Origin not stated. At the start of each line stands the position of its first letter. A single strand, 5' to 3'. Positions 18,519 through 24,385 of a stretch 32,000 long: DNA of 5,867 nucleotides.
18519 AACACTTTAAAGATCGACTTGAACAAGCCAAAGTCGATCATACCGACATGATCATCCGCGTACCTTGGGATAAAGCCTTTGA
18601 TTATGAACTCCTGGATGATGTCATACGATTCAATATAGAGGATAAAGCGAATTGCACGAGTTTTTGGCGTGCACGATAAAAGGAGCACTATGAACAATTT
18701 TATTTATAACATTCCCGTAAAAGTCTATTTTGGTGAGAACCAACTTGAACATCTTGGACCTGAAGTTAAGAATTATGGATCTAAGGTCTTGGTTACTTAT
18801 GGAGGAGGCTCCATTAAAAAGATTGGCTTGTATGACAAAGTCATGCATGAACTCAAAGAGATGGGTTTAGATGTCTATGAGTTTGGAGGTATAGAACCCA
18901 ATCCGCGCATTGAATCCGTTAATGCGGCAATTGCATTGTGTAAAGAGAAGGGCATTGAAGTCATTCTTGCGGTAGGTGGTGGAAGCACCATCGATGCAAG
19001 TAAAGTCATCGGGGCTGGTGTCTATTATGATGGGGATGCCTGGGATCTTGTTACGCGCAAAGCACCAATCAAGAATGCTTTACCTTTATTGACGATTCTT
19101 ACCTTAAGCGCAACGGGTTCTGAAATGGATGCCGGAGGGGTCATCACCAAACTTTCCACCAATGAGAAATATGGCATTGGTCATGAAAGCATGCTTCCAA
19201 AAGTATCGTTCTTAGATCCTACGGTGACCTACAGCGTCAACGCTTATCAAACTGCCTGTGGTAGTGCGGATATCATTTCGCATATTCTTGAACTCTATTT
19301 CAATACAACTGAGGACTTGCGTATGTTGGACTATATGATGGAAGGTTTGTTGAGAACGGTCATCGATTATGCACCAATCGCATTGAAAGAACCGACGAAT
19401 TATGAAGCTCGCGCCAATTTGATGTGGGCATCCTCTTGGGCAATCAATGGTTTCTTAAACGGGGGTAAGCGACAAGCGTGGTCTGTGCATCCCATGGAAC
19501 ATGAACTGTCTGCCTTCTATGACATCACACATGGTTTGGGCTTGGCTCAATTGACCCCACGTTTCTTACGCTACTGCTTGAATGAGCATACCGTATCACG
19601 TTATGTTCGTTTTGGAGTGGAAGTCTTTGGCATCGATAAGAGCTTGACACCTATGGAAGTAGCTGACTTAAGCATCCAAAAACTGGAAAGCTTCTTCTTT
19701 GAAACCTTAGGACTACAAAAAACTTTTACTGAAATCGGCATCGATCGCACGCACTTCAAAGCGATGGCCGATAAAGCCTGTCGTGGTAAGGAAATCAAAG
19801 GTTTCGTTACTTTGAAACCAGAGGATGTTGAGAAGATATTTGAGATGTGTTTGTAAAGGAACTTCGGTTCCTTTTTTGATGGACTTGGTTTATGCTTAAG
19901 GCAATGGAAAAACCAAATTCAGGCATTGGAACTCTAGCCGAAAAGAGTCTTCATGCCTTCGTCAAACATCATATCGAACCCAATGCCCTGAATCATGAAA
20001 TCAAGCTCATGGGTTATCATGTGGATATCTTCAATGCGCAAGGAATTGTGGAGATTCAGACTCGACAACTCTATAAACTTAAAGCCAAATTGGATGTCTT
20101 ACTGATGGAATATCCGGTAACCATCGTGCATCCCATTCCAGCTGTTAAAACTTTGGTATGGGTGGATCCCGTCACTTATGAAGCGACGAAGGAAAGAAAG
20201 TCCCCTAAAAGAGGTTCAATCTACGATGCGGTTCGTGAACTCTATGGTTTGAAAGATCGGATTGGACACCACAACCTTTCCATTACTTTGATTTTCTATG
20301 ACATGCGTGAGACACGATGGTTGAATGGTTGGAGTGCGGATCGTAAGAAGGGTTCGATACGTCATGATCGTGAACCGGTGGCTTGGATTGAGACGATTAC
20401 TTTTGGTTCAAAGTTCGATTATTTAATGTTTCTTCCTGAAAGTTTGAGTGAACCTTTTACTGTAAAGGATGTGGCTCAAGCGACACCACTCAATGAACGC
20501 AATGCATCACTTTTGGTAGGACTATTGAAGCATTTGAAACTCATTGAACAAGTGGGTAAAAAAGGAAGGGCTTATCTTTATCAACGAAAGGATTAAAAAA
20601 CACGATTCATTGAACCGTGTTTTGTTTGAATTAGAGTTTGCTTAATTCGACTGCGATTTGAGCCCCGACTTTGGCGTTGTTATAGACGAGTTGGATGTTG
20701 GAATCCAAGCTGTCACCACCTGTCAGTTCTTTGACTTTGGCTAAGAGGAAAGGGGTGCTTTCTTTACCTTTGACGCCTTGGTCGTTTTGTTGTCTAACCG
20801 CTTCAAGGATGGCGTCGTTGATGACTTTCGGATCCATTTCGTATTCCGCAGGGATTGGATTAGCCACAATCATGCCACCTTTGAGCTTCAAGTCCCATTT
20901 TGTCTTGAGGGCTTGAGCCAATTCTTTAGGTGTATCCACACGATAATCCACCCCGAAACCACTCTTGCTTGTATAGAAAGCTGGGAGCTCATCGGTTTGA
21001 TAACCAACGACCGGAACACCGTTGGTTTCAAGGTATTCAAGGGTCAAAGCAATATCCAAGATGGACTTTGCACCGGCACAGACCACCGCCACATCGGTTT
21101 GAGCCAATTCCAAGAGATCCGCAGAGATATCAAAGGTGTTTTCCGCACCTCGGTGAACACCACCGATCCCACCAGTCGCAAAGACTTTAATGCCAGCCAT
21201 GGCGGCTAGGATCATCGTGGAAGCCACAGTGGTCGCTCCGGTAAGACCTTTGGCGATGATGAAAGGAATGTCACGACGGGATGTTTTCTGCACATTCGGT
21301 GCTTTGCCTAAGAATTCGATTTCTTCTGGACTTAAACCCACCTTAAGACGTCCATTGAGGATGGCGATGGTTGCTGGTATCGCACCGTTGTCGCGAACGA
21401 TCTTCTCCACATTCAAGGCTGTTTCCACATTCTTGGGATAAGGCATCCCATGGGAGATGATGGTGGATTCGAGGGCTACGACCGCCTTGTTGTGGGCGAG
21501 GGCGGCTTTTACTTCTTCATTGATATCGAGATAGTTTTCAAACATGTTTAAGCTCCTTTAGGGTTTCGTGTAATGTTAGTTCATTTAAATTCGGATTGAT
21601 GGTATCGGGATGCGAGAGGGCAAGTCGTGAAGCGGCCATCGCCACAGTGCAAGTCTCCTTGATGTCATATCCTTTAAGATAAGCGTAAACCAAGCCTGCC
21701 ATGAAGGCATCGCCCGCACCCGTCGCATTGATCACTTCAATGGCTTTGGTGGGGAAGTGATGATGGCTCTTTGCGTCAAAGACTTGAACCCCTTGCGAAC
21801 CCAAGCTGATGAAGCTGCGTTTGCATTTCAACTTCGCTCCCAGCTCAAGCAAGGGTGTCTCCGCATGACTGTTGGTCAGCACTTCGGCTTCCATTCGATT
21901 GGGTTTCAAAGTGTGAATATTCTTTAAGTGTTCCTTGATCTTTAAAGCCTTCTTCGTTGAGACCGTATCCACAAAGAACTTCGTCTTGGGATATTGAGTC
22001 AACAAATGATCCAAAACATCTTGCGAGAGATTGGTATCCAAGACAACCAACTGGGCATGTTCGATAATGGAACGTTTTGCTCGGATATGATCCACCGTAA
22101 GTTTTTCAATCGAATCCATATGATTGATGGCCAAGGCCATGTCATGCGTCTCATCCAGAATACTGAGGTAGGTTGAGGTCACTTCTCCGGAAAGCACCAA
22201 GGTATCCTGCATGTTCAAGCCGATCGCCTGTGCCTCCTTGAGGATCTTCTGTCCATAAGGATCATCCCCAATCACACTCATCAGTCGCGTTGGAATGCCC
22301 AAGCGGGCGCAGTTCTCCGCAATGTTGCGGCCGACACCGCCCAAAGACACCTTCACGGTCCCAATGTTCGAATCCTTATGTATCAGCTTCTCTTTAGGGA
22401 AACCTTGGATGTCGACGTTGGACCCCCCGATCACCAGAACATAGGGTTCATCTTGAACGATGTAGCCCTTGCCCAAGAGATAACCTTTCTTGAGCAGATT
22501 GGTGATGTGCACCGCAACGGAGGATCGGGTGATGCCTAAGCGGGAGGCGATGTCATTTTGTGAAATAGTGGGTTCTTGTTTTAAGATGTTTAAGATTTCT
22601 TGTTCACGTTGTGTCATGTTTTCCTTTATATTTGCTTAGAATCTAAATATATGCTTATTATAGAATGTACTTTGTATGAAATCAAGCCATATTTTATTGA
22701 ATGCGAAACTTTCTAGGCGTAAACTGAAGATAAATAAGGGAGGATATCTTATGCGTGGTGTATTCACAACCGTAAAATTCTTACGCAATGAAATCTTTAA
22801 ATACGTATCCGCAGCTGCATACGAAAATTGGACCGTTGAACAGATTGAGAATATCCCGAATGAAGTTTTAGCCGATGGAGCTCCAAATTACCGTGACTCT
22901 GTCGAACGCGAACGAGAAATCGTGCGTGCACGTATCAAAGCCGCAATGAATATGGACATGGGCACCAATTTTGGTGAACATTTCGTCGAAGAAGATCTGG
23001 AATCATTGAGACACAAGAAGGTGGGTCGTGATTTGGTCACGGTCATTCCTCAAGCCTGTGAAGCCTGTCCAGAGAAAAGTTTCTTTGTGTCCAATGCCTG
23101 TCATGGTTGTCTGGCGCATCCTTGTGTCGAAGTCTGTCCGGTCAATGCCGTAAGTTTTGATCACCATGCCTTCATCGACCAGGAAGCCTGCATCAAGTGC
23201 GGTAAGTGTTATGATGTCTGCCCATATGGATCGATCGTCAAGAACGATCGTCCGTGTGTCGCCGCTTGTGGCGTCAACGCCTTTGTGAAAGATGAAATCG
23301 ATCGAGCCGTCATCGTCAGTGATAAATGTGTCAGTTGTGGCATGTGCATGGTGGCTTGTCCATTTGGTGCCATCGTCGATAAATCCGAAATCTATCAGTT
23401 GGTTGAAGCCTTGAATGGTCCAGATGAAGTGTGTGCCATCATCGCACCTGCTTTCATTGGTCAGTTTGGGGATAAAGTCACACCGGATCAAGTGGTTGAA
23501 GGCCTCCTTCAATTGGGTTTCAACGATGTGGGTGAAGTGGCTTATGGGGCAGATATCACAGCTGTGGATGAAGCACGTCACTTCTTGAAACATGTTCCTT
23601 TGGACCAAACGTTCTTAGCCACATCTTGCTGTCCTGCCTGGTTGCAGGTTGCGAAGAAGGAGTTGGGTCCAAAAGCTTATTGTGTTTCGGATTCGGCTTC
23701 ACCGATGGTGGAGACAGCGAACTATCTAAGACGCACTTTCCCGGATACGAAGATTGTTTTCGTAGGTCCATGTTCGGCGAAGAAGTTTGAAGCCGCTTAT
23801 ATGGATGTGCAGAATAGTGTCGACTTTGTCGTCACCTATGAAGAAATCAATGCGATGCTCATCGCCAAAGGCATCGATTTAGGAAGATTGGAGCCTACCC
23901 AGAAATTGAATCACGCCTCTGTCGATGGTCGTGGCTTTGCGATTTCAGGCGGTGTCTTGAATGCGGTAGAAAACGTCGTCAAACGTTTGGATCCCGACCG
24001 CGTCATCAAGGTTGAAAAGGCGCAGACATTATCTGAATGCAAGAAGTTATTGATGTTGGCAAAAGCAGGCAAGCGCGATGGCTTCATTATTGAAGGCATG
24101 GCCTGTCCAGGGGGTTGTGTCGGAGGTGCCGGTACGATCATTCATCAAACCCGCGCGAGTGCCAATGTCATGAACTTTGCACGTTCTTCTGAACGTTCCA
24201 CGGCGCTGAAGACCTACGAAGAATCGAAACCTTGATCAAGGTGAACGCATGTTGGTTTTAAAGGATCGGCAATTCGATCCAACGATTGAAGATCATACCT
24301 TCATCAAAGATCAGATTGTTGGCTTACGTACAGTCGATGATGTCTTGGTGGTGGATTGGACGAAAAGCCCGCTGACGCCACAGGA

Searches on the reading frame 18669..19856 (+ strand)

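Call 96: search_protein_families(library=pfam, proteins=[window:18669-19856:+], max_evalue=0.00001)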
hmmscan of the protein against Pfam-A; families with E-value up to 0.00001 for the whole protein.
window:18669-19856:+ (395 aa): 3 families
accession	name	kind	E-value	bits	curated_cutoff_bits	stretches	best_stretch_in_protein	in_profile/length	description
PF00465.25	Fe-ADH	-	1.3e-48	165.2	31.3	1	16-184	1-168/168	Iron-containing alcohol dehydrogenase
PF25137.1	ADH_Fe_C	-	1e-27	97.6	27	1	195-392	1-191/194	Fe-containing alcohol dehydrogenase family, C-terminal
PF13685.12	Fe-ADH_2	-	3.7e-07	30.7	28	1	22-115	3-94/149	Iron-containing alcohol dehydrogenase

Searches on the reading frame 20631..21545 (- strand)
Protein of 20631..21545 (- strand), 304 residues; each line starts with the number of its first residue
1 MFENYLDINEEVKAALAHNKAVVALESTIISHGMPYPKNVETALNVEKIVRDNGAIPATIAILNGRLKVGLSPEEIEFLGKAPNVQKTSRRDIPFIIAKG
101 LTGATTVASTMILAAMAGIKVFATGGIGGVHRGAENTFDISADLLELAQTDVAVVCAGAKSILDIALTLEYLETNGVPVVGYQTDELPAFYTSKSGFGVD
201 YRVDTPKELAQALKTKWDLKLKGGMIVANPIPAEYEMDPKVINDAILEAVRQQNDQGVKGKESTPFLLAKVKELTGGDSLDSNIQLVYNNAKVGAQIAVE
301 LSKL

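Call 96: search_protein_families(library=pfam, proteins=[window:20631-21545:-], max_evalue=0.00001)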
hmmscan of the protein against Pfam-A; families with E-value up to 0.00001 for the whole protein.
window:20631-21545:- (304 aa): 1 family
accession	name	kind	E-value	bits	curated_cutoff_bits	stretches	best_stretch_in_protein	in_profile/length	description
PF04227.17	Indigoidine_A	-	4.5e-137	456.6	25.2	1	11-300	1-291/291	Indigoidine synthase A like protein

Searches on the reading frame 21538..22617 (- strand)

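Call 96: search_protein_families(library=pfam, proteins=[window:21538-22617:-], max_evalue=0.00001)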
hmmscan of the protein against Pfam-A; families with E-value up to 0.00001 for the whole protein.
window:21538-22617:- (359 aa): 5 families
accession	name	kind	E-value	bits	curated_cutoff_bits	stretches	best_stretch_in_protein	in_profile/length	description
PF00294.29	PfkB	-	1.3e-49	169.6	25.8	1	59-343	3-299/302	pfkB family carbohydrate kinase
PF13412.12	HTH_24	-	3.8e-12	46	21.9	1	2-47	2-47/48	Winged helix-turn-helix DNA-binding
PF01047.28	MarR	-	1.1e-07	32.1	24.6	1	2-47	2-47/59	MarR family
PF12802.13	MarR_2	-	4.1e-07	30.5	27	1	7-47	9-50/61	MarR family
PF08279.18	HTH_11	-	2.3e-06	27.8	25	1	4-46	1-44/55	HTH domain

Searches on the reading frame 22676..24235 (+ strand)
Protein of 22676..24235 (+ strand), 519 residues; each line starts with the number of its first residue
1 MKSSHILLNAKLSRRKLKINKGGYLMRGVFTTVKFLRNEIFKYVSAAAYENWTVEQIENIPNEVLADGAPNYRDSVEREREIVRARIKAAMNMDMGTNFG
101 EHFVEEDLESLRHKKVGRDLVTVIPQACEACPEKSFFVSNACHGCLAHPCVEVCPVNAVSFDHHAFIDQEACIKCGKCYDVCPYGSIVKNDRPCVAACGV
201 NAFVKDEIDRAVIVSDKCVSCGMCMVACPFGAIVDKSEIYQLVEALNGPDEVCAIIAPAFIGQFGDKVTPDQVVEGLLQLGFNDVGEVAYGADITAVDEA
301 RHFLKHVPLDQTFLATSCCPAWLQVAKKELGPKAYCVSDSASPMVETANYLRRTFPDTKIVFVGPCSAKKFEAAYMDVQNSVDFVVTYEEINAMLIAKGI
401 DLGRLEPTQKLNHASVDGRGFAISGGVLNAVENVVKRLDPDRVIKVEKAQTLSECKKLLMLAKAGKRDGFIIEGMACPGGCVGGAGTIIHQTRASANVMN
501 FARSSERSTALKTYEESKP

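Call 63: list_cluster_members(proteins=[window:22676-24235:+, window:11014-12195:-, window:3410-4213:-])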
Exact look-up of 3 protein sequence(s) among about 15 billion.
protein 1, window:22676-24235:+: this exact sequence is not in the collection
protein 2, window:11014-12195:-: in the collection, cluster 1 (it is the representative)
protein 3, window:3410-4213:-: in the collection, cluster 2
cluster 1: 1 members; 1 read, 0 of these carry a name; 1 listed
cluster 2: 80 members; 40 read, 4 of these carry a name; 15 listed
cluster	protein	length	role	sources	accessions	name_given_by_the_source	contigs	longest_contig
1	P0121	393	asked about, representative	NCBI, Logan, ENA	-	-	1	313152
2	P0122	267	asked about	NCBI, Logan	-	-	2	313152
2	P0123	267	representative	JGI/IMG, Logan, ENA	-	-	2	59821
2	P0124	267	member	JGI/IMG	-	hypothetical protein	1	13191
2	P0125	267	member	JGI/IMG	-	hypothetical protein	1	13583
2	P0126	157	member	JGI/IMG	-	hypothetical protein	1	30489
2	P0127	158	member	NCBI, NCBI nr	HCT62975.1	MAG TPA: hypothetical protein DIC19_02635 [Erysipelotrichaceae bacterium] | hypothetical protein [Erysipelotrichaceae bacterium]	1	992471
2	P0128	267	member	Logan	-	-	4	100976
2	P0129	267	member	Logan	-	-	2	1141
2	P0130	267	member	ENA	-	-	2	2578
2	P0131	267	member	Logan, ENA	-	-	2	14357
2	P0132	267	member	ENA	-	-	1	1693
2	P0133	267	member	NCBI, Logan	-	-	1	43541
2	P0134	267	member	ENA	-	-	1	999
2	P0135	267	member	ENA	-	-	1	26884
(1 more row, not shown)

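Call 65: find_encoding_contigs(protein=P0128, flank=7000, max_places=6)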
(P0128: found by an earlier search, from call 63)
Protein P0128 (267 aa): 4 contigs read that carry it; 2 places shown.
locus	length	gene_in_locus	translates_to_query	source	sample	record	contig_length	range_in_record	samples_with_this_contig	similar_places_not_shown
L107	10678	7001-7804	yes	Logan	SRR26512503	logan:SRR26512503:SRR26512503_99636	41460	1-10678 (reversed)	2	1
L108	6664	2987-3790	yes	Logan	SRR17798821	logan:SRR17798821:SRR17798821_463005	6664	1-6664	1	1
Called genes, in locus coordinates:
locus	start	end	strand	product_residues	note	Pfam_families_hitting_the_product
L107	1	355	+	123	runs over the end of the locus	PF10711:DUF2513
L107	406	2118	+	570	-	PF02463:SMC_N (faint), PF13175:AAA_15, PF13304:AAA_21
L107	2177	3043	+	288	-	-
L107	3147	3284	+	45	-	PF14657:Arm-DNA-bind_4 (weak)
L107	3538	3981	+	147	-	-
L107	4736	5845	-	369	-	PF06309:Torsin (faint), PF07724:AAA_2, PF00004:AAA (weak), PF07728:AAA_5 (weak)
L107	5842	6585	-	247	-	PF19952:DUF6414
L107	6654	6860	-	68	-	PF13443:HTH_26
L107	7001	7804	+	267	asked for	PF01541:GIY-YIG (weak)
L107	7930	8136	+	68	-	-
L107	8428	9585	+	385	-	-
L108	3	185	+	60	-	?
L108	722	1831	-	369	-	PF06309:Torsin (faint), PF07724:AAA_2, PF00004:AAA (weak), PF07728:AAA_5 (weak)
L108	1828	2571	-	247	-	PF19952:DUF6414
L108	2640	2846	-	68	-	PF13443:HTH_26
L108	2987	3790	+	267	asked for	PF01541:GIY-YIG (weak)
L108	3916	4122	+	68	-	-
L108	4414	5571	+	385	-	-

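Call 96: search_protein_families(library=pfam, proteins=[window:22676-24235:+], max_evalue=0.00001)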
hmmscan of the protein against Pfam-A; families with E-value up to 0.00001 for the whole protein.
window:22676-24235:+ (519 aa): 12 families
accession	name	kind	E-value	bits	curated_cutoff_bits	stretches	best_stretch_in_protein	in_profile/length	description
PF02906.19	Fe_hyd_lg_C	-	4.5e-56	190.7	22.1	1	251-485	2-245/245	Iron only hydrogenase large subunit, C-terminal domain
PF12837.12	Fer4_6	-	1.2e-15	57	25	2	166-187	3-24/24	4Fe-4S binding domain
PF25160.1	LdpA_Fe-S-bd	-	4.2e-13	49.3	27.6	2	147-189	6-45/49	LdpA Fe-S cluster-binding domain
PF12838.12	Fer4_7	-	5.8e-13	49.5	27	2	142-185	2-51/52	4Fe-4S dicluster domain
PF00037.32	Fer4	-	2e-12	46.8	21.1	2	212-233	2-23/24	4Fe-4S binding domain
PF13237.11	Fer4_10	-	2.5e-09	37.3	25.5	1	166-229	3-53/53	4Fe-4S dicluster domain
PF13187.11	Fer4_9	-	3.6e-09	36.9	27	1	141-186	1-51/52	4Fe-4S dicluster domain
PF14697.11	Fer4_21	-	9.5e-09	35.7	35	0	165-186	1-22/59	4Fe-4S dicluster domain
PF12797.12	Fer4_2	-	2.4e-08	33.9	24.5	0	164-184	2-22/22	4Fe-4S binding domain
PF13247.11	Fer4_11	-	2.8e-08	34.3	26.2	0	135-191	3-63/100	4Fe-4S dicluster domain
PF13484.11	Fer4_16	-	2.9e-08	34.8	30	0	172-206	2-35/66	4Fe-4S double cluster binding domain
PF13534.11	Fer4_17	-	5e-06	27.4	22.2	1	171-229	1-57/61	4Fe-4S dicluster domain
